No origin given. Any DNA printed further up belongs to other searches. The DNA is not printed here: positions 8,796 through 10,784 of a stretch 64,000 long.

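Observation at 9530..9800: WHEP-like helix-turn-helix insertion inside the AsnRS catalytic core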

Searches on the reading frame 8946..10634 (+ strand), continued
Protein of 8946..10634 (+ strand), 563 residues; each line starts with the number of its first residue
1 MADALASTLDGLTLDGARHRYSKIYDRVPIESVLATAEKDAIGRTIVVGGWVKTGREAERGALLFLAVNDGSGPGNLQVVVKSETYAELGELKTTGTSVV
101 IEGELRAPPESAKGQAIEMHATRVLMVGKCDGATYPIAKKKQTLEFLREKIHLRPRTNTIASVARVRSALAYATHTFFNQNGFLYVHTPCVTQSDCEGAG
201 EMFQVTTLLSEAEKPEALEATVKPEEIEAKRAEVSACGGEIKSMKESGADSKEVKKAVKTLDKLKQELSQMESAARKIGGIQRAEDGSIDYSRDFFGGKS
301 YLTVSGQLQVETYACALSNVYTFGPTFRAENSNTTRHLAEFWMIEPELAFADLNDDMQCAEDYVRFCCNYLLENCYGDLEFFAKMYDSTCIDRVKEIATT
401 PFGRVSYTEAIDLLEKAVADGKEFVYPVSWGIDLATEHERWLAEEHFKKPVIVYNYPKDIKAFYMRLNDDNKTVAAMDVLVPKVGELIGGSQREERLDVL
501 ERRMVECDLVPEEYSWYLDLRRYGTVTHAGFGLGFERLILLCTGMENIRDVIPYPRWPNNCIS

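Call 34: search_protein_representatives(protein=window:8946-10634:+)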
Query: 563 residues. Proteins with E-value up to 0.001 (for the whole library): 13581; up to 1e-10: 7585; up to 1e-30: 2174. The best 150 are listed.
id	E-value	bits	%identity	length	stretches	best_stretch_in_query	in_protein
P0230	3.5e-210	716.1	61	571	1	24-560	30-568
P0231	3.9e-182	623.5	63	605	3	225-561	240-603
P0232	3.0e-176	604.1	54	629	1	19-559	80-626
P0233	1.9e-173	594.8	57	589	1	41-560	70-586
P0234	5.2e-167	573.6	71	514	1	206-562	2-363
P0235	8.1e-162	556.5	60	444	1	131-559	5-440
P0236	6.9e-161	553.4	58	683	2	285-560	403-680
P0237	3.2e-158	544.6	57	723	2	277-560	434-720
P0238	2.7e-153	528.3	60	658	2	293-560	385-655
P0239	6.4e-152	523.8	53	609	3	427-560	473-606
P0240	5.5e-151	520.7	55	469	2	279-560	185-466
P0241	5.4e-149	514.1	54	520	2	277-559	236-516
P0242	1.3e-147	509.6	52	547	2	281-561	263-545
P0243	4.5e-147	507.8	52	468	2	281-561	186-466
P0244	2.6e-142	492.1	54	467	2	284-560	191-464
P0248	3.4e-141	488.4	50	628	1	41-559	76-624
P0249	5.8e-139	481.0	50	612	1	41-560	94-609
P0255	1.4e-134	466.6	51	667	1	32-560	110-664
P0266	1.4e-127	443.5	41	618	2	62-556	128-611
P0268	4.3e-127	441.8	43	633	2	65-558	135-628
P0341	1.5e-103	364.1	52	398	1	21-375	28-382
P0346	2.0e-102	360.5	59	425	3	390-561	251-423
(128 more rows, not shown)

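Call 38: list_cluster_members(proteins=[P0232, P0233, P0235, P0249, P0255, P0341, P0231, P0248, P0239, P0346])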
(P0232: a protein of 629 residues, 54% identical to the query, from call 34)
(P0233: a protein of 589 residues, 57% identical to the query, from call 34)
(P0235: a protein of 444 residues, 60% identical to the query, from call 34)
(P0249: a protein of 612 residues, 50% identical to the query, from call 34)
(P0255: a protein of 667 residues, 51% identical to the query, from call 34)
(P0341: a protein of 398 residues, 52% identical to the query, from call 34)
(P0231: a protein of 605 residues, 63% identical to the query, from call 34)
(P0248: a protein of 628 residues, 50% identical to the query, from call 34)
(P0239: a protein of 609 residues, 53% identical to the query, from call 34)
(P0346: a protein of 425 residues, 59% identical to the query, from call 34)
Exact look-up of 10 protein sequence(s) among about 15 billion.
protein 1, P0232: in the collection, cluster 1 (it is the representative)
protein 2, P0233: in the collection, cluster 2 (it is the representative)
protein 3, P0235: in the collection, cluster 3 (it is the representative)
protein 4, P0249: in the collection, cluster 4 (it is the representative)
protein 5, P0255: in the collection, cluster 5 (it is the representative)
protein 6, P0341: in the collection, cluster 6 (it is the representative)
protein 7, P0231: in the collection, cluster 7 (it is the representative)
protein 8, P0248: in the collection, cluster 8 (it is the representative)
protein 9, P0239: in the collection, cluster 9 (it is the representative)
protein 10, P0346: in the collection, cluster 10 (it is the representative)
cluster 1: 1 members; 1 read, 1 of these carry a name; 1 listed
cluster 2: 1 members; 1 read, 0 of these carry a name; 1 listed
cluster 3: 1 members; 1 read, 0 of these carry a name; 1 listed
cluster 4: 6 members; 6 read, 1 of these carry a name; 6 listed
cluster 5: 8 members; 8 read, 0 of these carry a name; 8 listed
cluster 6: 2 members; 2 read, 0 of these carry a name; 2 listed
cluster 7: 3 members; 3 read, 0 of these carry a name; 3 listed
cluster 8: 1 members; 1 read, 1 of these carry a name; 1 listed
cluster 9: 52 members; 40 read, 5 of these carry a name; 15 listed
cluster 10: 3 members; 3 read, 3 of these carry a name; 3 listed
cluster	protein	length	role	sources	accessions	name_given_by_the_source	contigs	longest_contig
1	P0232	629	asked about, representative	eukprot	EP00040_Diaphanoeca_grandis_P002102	m.20535 g.20535 ORF g.20535 m.20535 type:complete len:630 (+) comp12982_c0_seq1:97-1986(+)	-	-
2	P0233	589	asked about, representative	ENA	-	-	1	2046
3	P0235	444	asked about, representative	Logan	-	-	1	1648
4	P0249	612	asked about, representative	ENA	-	-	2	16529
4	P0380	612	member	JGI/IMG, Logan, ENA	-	asparaginyl-tRNA synthetase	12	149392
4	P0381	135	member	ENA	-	-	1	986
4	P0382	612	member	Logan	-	-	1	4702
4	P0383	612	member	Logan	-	-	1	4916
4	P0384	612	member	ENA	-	-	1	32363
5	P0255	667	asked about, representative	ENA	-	-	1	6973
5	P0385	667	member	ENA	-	-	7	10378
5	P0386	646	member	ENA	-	-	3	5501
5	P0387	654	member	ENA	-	-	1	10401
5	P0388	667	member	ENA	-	-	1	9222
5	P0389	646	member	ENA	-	-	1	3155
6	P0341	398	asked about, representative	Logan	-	-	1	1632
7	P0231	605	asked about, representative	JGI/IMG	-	-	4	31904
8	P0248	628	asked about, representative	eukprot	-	GHVS01096143.1.p1 GENE.GHVS01096143.1~~GHVS01096143.1.p1 ORF type:complete len:629 ...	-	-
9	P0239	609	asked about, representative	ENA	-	-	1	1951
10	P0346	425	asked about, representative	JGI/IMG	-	asparaginyl-tRNA synthetase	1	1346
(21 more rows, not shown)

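Call 39: search_protein_families(library=pfam, proteins=[P0232, P0233, P0235, P0249, P0255, P0341, P0231, P0192, P0266, P0268], max_evalue=0.1)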
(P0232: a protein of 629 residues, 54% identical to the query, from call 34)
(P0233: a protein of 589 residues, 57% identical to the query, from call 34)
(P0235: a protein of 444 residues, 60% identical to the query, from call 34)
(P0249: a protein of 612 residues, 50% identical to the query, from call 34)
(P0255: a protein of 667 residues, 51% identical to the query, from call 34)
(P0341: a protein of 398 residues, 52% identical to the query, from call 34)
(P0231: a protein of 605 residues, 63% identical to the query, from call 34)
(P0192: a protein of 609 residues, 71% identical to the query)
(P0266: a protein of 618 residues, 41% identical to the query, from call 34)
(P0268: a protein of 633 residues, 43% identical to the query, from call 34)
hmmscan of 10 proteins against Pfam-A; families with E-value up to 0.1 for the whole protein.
P0232 (629 aa): 3 families
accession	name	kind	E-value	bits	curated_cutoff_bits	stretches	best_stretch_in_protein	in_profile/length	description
PF00152.25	tRNA-synt_2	-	2.5e-59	201.3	25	2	352-623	70-306/308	tRNA synthetases class II (D, K and N)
PF01336.31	tRNA_anti-codon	-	1.2e-07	32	27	1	107-181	3-72/75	OB-fold nucleic acid binding domain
PF01409.25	tRNA-synt_2d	-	0.016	15.1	19.8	0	593-618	210-235/246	tRNA synthetases class II core domain (F)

P0233 (589 aa): 3 families
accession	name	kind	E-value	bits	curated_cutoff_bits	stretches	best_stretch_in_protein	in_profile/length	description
PF00152.25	tRNA-synt_2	-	2.4e-63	214.5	25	2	320-582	70-306/308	tRNA synthetases class II (D, K and N)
PF01336.31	tRNA_anti-codon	-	1.4e-10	41.4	27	1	77-155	3-75/75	OB-fold nucleic acid binding domain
PF00458.25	WHEP-TRS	-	6.2e-08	33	32.5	1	257-302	4-45/53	WHEP-TRS domain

P0235 (444 aa): 2 families
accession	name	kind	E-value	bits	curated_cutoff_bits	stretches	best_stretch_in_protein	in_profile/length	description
PF00152.25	tRNA-synt_2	-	1e-62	212.4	25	2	168-438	71-307/308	tRNA synthetases class II (D, K and N)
PF01409.25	tRNA-synt_2d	-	0.0036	17.3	19.8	1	408-432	211-235/246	tRNA synthetases class II core domain (F)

P0249 (612 aa): 3 families
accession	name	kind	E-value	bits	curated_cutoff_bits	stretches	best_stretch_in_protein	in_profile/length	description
PF00152.25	tRNA-synt_2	-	3.3e-55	187.8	25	2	328-605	56-306/308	tRNA synthetases class II (D, K and N)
PF01336.31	tRNA_anti-codon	-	3.4e-07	30.5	27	1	100-176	2-72/75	OB-fold nucleic acid binding domain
PF01409.25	tRNA-synt_2d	-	0.046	13.6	19.8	0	576-600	211-235/246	tRNA synthetases class II core domain (F)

P0255 (667 aa): 4 families
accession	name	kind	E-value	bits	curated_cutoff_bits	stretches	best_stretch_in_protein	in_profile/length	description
PF00152.25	tRNA-synt_2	-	4.3e-56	190.7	25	2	373-660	71-306/308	tRNA synthetases class II (D, K and N)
PF01336.31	tRNA_anti-codon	-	3.9e-09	36.8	27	1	122-204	1-74/75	OB-fold nucleic acid binding domain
PF00458.25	WHEP-TRS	-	0.0011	19.4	32.5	1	311-358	1-43/53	WHEP-TRS domain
PF01409.25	tRNA-synt_2d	-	0.024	14.6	19.8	0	631-655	211-235/246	tRNA synthetases class II core domain (F)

P0341 (398 aa): 4 families
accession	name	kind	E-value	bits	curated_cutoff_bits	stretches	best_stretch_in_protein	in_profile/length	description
PF00152.25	tRNA-synt_2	-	4.6e-21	75.6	25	2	300-382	70-147/308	tRNA synthetases class II (D, K and N)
PF01336.31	tRNA_anti-codon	-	1.2e-05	25.6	27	1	52-136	1-69/75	OB-fold nucleic acid binding domain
PF00458.25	WHEP-TRS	-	0.00015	22.2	32.5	1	242-278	6-42/53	WHEP-TRS domain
PF05124.17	S_layer_C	-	0.036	14.1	23.9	1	226-274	22-70/177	S-layer like family, outer domain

P0231 (605 aa): 4 families
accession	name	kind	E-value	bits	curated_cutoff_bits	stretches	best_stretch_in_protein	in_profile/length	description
PF00152.25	tRNA-synt_2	-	9.8e-58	196.1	25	2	335-599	71-307/308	tRNA synthetases class II (D, K and N)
PF01336.31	tRNA_anti-codon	-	8.2e-06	26.1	27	1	1-110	1-71/75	OB-fold nucleic acid binding domain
PF00458.25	WHEP-TRS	-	0.023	15.2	32.5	1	267-295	16-44/53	WHEP-TRS domain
PF01409.25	tRNA-synt_2d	-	0.029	14.3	19.8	0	571-593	213-235/246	tRNA synthetases class II core domain (F)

P0192 (609 aa): 4 families
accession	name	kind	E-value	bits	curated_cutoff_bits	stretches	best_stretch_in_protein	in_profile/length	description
PF00152.25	tRNA-synt_2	-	3.9e-60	203.9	25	2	339-603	71-307/308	tRNA synthetases class II (D, K and N)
PF01336.31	tRNA_anti-codon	-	0.00016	22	27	1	86-161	2-72/75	OB-fold nucleic acid binding domain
PF01880.24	Desulfoferrodox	-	0.051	14.6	22.2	0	222-285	7-66/98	Desulfoferrodoxin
PF01409.25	tRNA-synt_2d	-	0.052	13.4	19.8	0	576-597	214-235/246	tRNA synthetases class II core domain (F)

P0266 (618 aa): 3 families
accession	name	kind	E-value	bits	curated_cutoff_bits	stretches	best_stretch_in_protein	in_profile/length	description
PF00152.25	tRNA-synt_2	-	2e-48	165.5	25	2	356-613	71-308/308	tRNA synthetases class II (D, K and N)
PF01336.31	tRNA_anti-codon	-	0.00045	20.5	27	1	128-188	16-72/75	OB-fold nucleic acid binding domain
PF09509.15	Hypoth_Ymh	-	0.061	13.6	25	1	277-351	9-80/119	Protein of unknown function (Hypoth_ymh)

P0268 (633 aa): 2 families
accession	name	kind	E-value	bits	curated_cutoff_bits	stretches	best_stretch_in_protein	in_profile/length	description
PF00152.25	tRNA-synt_2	-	2.6e-43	148.7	25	2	370-626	70-306/308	tRNA synthetases class II (D, K and N)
PF04383.19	KilA-N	-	0.034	14.4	23.8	1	285-344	5-59/107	KilA-N domain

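Call 51: fold_search(model_id=the predicted structure, library=pdb)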
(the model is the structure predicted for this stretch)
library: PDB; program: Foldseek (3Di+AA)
matches with E <= 10: 902; with E <= 0.001: 259
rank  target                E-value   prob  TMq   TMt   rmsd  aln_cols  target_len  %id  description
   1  6pqh_D                1.5e-38  1.00  0.66  0.77   7.0       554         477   42  Crystal structure of Asparagine-tRNA ligase from Elizabethkingia sp. CCUG 26117 (released 2019-07-31)
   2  6pqh_B                1.6e-38  1.00  0.65  0.75   5.7       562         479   41  Crystal structure of Asparagine-tRNA ligase from Elizabethkingia sp. CCUG 26117 (released 2019-07-31)
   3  6pqh_C                7.6e-38  1.00  0.64  0.75   5.8       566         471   41  Crystal structure of Asparagine-tRNA ligase from Elizabethkingia sp. CCUG 26117 (released 2019-07-31)
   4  6pqh_A                1.0e-37  1.00  0.65  0.76   5.9       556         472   42  Crystal structure of Asparagine-tRNA ligase from Elizabethkingia sp. CCUG 26117 (released 2019-07-31)
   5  9sh9_A                3.3e-28  1.00  0.64  0.82   4.5       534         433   29  Thermus thermophilus asparaginyl-tRNA synthetase dimer with bound ATP (released 2025-09-17)
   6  9sh8                  4.8e-28  1.00  0.64  0.81   4.9       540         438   30  Thermus thermophilus asparaginyl-tRNA synthetase with bound sulphamoyl-analogue of asparaginyl-adenylate (AsnAMS) (released 2025-09-17)
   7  1x54                  5.4e-28  1.00  0.62  0.78   5.8       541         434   29  Crystal structure of asparaginyl-tRNA synthetase from Pyrococcus horikoshii complexed with asparaginyl-adenylate (released 2006-05-23)
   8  1x56                  1.3e-27  1.00  0.60  0.79   5.8       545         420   27  Crystal structure of asparaginyl-tRNA synthetase from Pyrococcus horikoshii (released 2006-05-23)
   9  5zg8                  1.4e-27  1.00  0.62  0.81   4.7       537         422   28  Crystal Structure of TtNRS (released 2019-03-13)
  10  1wyd_B                1.7e-24  1.00  0.60  0.77   6.0       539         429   22  Crystal Structure of Aspartyl-tRNA synthetase from Sulfolobus tokodaii (released 2006-07-04)
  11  1wyd_A                4.3e-24  1.00  0.60  0.77   5.9       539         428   22  Crystal Structure of Aspartyl-tRNA synthetase from Sulfolobus tokodaii (released 2006-07-04)
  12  2xgt_B                6.6e-24  1.00  0.57  0.72   6.5       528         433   26  Asparaginyl-tRNA synthetase from Brugia malayi complexed with the sulphamoyl analogue of asparaginyl-adenylate (released 2010-12-15)
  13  2xti_B                1.1e-23  1.00  0.58  0.74   6.9       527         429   25  Asparaginyl-tRNA synthetase from Brugia malayi complexed with ATP:Mg and L-Asp-beta-NOH adenylate:PPi:Mg (released 2010-12-15)
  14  1b8a_A                1.7e-23  1.00  0.58  0.72   6.4       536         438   23  ASPARTYL-TRNA SYNTHETASE (released 1999-02-02)
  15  5xix_A                4.8e-23  1.00  0.59  0.77   4.9       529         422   23  The canonical domain of human asparaginyl-tRNA synthetase (released 2018-05-02)
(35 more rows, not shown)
